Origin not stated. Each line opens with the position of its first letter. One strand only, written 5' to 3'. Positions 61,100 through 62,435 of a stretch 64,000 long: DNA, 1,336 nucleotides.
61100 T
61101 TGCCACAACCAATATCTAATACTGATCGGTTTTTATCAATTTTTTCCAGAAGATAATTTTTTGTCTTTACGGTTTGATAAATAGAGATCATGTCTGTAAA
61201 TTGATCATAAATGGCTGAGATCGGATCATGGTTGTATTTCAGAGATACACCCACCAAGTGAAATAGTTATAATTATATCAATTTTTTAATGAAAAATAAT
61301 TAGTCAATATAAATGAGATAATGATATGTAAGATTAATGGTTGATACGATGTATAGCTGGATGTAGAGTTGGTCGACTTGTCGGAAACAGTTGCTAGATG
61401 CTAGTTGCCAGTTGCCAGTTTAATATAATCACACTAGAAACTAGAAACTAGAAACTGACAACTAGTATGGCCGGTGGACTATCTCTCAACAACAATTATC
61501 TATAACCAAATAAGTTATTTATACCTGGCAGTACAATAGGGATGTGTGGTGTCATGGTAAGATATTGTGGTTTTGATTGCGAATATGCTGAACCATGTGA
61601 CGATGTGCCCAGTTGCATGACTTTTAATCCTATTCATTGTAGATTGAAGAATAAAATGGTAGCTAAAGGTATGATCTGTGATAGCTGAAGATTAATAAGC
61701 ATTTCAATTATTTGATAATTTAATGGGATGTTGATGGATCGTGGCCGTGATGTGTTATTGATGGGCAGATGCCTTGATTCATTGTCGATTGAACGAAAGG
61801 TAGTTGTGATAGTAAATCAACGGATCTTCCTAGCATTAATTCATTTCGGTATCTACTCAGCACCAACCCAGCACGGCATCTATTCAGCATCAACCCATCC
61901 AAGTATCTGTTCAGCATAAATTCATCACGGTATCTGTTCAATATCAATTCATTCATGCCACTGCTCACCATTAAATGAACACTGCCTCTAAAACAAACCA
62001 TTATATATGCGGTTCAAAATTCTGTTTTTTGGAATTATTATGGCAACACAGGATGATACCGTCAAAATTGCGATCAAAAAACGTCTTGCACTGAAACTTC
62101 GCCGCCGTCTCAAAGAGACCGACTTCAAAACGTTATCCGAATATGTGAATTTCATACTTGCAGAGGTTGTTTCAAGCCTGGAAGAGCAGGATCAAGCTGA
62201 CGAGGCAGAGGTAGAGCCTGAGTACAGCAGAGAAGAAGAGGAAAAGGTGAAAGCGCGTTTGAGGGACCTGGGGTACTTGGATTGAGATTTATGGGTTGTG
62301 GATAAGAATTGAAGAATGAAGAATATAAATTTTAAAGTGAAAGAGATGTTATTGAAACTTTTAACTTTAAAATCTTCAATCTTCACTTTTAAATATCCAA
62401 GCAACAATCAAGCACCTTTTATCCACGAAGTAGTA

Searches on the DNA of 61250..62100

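Call 69: search_rna_families(source=window, start=61250, end=62100, threshold=evalue, max_evalue=5)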
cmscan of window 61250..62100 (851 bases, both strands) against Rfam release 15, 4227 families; matches with E-value up to 5: 3.
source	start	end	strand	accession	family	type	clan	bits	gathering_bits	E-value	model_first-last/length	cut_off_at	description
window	61391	61468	-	RF03664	MIR6288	Gene; miRNA;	-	22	74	0.12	1-92/92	no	MIR6288 microRNA precursor family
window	61921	61980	-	RF00341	snoZ39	Gene; snRNA; snoRNA; CD-box;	-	18.7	39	1.6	1-63/63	no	Small nucleolar RNA Z39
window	61931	61975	-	RF01140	sR20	Gene; snRNA; snoRNA; CD-box;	-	14.5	44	4.4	1-56/56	no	Small nucleolar RNA sR20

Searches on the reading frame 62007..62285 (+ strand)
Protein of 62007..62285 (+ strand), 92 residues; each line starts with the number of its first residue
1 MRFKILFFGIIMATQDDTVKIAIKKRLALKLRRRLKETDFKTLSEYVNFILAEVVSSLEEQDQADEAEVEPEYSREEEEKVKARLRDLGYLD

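Call 10: search_protein_families(library=pfam, proteins=[window:62007-62285:+], max_evalue=0.01)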
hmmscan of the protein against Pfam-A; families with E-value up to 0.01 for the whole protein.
window:62007-62285:+ (92 aa): 1 family
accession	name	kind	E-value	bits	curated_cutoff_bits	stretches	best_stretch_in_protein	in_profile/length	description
PF25041.1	UFL1_C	-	0.003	17.8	24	1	30-85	55-102/112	E3 UFM1-protein ligase 1 C-terminal domain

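Call 74: find_encoding_contigs(protein=window:62007-62285:+, flank=10000, max_places=6)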
Protein window:62007-62285:+ (92 aa): no gene with exactly this product is on record in the collection.
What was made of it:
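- Tried and rejected: Not on record (call 74).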
